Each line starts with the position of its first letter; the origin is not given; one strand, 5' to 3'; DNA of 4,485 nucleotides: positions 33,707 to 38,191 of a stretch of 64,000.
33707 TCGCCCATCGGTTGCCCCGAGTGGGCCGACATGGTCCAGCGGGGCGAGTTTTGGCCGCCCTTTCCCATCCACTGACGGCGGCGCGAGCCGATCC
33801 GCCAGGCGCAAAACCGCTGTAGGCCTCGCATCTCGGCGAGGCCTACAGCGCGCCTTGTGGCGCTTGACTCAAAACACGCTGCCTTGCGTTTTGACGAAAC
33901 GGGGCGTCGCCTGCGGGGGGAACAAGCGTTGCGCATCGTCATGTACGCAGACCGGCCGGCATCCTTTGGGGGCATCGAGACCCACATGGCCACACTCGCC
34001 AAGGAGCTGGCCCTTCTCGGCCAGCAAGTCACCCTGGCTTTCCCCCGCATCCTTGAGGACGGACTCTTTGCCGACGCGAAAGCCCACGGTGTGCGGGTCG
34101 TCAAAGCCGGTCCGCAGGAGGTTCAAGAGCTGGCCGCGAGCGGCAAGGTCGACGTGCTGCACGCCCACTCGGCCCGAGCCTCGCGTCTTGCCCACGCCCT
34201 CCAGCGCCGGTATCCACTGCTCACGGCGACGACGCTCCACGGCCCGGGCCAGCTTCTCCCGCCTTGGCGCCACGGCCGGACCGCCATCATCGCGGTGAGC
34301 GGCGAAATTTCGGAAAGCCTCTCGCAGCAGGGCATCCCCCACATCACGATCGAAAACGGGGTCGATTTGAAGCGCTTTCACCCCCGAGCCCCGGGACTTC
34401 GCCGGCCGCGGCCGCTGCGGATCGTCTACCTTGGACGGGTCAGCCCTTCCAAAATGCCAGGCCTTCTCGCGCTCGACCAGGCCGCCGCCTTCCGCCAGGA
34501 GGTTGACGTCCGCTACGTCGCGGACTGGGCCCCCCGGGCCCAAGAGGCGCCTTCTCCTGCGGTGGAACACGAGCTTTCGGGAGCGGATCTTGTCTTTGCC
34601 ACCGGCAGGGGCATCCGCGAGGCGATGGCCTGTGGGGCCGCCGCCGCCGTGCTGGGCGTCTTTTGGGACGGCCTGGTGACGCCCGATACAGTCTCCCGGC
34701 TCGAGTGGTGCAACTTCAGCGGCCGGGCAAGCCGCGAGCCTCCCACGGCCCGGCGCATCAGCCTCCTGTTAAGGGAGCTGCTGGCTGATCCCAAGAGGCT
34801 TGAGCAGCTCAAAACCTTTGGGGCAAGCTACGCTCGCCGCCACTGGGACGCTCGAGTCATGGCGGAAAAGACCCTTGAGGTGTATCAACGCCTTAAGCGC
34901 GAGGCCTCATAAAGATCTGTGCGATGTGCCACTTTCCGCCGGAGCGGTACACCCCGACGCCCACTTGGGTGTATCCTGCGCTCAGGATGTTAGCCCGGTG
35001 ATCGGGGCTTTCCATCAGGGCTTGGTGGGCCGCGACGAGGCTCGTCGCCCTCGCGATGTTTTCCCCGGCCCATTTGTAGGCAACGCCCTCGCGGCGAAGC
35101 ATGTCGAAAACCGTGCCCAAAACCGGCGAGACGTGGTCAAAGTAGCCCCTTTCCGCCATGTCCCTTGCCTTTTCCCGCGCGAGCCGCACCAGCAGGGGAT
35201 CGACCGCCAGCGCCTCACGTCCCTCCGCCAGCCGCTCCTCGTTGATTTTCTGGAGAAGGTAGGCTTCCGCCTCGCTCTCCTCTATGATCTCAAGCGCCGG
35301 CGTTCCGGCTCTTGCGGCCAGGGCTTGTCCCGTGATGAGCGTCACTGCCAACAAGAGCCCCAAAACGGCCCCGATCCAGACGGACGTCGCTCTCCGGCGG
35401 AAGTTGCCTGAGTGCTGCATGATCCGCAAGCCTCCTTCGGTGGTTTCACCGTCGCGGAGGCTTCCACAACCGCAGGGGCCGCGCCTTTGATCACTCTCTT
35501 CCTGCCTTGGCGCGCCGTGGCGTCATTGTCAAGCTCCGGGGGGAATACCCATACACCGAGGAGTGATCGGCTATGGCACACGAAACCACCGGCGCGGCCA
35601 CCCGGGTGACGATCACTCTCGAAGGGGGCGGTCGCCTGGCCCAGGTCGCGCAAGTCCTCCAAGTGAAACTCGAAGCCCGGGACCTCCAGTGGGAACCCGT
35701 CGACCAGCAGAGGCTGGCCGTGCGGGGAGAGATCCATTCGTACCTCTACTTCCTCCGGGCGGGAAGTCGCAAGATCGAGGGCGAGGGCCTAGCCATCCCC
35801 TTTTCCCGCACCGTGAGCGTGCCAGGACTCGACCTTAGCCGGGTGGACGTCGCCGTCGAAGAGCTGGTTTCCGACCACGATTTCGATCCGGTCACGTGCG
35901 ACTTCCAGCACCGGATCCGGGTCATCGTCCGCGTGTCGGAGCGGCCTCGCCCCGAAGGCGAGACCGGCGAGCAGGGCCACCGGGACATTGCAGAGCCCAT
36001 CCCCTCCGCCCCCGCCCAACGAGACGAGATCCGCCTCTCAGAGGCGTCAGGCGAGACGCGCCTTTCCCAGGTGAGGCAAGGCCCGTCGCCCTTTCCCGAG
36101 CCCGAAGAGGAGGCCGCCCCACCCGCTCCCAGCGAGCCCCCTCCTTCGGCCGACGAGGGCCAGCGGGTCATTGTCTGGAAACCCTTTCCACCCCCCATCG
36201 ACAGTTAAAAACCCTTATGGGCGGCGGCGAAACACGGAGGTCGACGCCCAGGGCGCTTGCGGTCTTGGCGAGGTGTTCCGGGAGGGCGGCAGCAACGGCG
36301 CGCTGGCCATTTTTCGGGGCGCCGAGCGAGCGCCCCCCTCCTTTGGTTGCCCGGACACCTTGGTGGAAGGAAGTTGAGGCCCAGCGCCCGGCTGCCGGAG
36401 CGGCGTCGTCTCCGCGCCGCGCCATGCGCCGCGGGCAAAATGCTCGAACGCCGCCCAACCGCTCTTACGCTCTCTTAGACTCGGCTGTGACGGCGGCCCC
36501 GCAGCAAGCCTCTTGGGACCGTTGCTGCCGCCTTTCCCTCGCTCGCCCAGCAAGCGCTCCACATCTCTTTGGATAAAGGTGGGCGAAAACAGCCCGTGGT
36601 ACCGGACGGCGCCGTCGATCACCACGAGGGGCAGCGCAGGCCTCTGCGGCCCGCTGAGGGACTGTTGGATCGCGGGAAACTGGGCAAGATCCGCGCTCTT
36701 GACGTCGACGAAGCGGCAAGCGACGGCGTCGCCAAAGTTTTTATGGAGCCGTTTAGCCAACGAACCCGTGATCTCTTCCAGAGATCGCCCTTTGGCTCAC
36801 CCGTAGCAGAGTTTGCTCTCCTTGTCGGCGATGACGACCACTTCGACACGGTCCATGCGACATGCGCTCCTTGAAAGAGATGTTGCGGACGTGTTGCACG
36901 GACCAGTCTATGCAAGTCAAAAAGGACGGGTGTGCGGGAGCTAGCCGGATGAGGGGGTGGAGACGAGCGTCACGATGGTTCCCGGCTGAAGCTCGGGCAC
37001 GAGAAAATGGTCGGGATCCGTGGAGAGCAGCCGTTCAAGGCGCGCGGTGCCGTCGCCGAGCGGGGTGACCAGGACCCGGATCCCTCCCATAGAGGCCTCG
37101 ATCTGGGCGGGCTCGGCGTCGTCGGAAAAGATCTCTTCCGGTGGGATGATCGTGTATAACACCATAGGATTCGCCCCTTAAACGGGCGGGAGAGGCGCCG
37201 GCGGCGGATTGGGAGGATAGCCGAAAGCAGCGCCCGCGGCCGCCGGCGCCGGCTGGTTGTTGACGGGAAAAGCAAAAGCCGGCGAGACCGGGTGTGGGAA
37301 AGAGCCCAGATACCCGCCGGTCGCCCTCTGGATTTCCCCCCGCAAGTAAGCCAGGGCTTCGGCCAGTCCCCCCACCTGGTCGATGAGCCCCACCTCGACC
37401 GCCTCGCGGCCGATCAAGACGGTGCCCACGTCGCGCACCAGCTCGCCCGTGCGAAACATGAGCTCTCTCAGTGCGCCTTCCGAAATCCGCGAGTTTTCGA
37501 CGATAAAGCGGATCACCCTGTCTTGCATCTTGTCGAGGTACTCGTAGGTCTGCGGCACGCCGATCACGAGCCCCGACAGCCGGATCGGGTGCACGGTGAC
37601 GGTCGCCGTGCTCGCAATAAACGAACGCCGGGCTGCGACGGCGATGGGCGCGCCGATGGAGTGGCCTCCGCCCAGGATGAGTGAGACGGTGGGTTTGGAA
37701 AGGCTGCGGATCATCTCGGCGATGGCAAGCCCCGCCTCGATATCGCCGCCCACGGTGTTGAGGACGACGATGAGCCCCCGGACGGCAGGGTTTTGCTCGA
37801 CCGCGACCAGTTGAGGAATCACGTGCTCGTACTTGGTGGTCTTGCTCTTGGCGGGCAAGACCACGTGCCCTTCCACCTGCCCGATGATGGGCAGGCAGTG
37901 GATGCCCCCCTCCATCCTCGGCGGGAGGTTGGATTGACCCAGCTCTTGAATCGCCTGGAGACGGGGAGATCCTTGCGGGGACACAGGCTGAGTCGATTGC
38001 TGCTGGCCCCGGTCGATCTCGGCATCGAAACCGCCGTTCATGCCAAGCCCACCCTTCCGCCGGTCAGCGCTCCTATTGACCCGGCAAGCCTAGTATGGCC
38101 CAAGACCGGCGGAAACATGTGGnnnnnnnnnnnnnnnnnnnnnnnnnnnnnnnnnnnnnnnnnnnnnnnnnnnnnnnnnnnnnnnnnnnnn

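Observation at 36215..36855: Thioredoxin-fold YuzD/DUF1462 homolog with an in-frame UGA at the second Cys of its CxxC motif: candidate selenoprotein (CxxU)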

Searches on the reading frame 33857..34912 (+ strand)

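Call 10: search_protein_families(library=pfam, proteins=[window:33857-34912:+], max_evalue=1)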
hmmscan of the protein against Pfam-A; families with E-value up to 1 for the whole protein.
window:33857-34912:+ (351 aa): 2 families
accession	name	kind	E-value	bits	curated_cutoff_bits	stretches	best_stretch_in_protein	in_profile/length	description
PF13439.12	Glyco_transf_4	-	1.8e-13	51.3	28.5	1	37-173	1-170/170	Glycosyltransferase Family 4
PF13579.12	Glyco_trans_4_4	-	7.4e-05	23.6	29.7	1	38-133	1-104/158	Glycosyl transferase 4-like domain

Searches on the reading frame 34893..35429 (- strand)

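Call 10: search_protein_families(library=pfam, proteins=[window:34893-35429:-], max_evalue=1)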
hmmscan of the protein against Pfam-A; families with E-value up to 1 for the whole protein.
window:34893-35429:- (178 aa): 1 family
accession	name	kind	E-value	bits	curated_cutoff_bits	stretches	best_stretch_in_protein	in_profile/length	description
PF00188.32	CAP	-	4.6e-16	60.2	21.1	1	59-168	1-110/117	Cysteine-rich secretory protein family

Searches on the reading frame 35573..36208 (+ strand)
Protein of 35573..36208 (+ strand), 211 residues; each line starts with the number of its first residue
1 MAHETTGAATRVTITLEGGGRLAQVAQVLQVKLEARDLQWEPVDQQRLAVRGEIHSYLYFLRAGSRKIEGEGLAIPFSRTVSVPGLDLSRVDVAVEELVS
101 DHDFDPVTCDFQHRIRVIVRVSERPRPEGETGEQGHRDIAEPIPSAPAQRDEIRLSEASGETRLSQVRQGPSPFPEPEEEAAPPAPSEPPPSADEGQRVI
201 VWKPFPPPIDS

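Call 10: search_protein_families(library=pfam, proteins=[window:35573-36208:+], max_evalue=1)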
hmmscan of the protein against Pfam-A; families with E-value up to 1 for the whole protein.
window:35573-36208:+ (211 aa): 1 family
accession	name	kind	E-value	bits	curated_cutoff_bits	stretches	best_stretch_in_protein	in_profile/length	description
PF12673.12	SipL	-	0.0074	16.9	23.6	1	25-97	2-72/78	SipL, SPOCS domain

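Call 44: search_protein_families(library=pfam, proteins=[window:35573-36208:+], max_evalue=10)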
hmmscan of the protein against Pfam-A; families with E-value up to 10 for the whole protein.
window:35573-36208:+ (211 aa): 1 family
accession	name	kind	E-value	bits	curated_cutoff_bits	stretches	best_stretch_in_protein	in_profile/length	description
PF12673.12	SipL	-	0.0074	16.9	23.6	1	25-97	2-72/78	SipL, SPOCS domain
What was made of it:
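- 35573..36208 (+): Convergent 211-aa ORF that ends 7 nt from the target's stop; a conserved neighbour with a weak SipL/SPOCS match. Pfam SipL E = 0.0074, below threshold (calls 10, 44).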

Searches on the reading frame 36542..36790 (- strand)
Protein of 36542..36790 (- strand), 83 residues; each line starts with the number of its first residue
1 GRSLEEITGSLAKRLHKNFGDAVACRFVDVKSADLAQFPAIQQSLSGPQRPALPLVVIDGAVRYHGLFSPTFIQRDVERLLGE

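Call 21: find_related_loci(query=A2, collection=genome_contigs, flank=10000)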
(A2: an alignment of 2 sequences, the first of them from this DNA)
Query A2 (83 aa) in genome_contigs; peptide patterns used: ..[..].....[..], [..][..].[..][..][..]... (x = any residue, [..] = any of these).
167 stretches matched a pattern; 2 encode a relative of the query (tblastn E <= 1e-3); 2 distinct loci.
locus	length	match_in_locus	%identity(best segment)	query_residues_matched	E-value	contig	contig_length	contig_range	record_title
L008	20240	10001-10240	56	1-81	7e-27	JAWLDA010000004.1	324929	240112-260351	MAG: Limnochordia bacterium isolate 15dZY3.bin.78 NODE_52_length_324929_cov_8.767478, whole genome shotgun sequence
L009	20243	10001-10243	55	1-82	3e-26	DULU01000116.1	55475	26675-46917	MAG TPA_asm: Bacillota bacterium isolate AS04akNAM_18 58038_AS04, whole genome shotgun sequence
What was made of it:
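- Tried and rejected: It was repeated with the downstream region (call 21).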

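Call 22: find_related_loci(query=A2, collection=metagenome_contigs, flank=10000)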
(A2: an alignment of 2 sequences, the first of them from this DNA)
Query A2 (83 aa) in metagenome_contigs; peptide patterns used: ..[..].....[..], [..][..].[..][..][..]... (x = any residue, [..] = any of these).
230 stretches matched a pattern; 3 encode a relative of the query (tblastn E <= 1e-3); 3 distinct loci.
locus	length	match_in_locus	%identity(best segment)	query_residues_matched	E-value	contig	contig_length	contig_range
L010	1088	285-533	94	1-83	8e-56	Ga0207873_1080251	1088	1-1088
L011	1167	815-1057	54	1-82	5e-27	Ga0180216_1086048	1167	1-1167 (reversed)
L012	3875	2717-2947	54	1-81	2e-24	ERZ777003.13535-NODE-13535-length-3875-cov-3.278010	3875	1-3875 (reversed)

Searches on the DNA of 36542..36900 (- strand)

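Call 28: search_rna_families(source=window, start=36650, end=36900, threshold=evalue, max_evalue=10)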
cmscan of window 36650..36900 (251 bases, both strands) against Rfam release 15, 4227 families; matches with E-value up to 10: 1.
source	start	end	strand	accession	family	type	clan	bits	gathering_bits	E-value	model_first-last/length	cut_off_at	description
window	36827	36848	+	RF01122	sR39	Gene; snRNA; snoRNA; CD-box;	-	11.5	50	1.3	1-56/56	no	Small nucleolar RNA sR39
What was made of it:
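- No Rfam family matches the hairpin (call 28).
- Tried and rejected: At E <= 10 only a noise hit appeared (call 28).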

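Call 61: search_rna_families(sources=[L001, L008, L009, L013], threshold=gathering)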
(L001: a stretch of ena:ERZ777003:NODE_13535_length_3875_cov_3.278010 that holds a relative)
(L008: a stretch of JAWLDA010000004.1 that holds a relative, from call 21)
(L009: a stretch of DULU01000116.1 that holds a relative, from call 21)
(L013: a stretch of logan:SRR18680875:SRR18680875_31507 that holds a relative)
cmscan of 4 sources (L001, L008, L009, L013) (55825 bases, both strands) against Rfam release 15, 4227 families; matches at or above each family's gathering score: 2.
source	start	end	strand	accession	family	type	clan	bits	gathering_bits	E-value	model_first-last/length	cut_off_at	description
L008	582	781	+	RF00168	Lysine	Cis-reg; riboswitch;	-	78.5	30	7e-19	1-182/182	no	Lysine riboswitch aptamer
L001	2366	2458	-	RF01852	tRNA-Sec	Gene; tRNA;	CL00001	64.7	47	6e-11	1-91/91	no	Selenocysteine transfer RNA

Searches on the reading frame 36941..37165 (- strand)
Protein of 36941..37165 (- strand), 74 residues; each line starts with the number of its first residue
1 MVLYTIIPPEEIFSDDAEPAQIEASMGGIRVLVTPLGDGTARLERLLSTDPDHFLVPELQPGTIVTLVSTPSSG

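Call 44: search_protein_families(library=pfam, proteins=[window:36941-37165:-], max_evalue=10)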
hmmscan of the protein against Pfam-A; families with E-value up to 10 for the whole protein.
window:36941-37165:- (74 aa): 1 family
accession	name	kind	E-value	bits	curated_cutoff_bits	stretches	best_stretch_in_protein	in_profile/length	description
PF14035.11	YlzJ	-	1.3e-19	70.7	27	1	3-65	1-65/65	YlzJ-like protein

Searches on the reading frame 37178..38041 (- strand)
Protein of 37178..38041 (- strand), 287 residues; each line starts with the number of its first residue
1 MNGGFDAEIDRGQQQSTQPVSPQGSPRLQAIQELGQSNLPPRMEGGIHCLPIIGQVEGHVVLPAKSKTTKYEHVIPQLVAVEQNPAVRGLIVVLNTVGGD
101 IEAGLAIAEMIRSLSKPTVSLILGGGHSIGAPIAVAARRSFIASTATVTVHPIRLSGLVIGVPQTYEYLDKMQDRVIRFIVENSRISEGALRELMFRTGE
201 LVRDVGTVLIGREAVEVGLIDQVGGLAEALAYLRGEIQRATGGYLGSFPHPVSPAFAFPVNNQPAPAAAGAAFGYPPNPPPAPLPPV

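Call 10: search_protein_families(library=pfam, proteins=[window:37178-38041:-], max_evalue=1)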
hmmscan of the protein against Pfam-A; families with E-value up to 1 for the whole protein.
window:37178-38041:- (287 aa): 3 families
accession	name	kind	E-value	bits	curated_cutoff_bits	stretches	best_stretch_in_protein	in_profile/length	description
PF00574.28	CLP_protease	-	6.5e-22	78.7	20.2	1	57-224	16-179/182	Clp protease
PF25145.1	NfeD1b_N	-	0.00015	21.9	40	1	86-148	30-92/189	NfeD1b, N-terminal domain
PF01343.23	Peptidase_S49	-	0.078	13.4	24.9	1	206-233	120-147/154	Peptidase family S49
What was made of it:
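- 37178..38041 (-): tepA-like ClpP-family protease gene, same strand, conserved synteny. Pfam CLP_protease E = 6.5e-22 (call 10).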
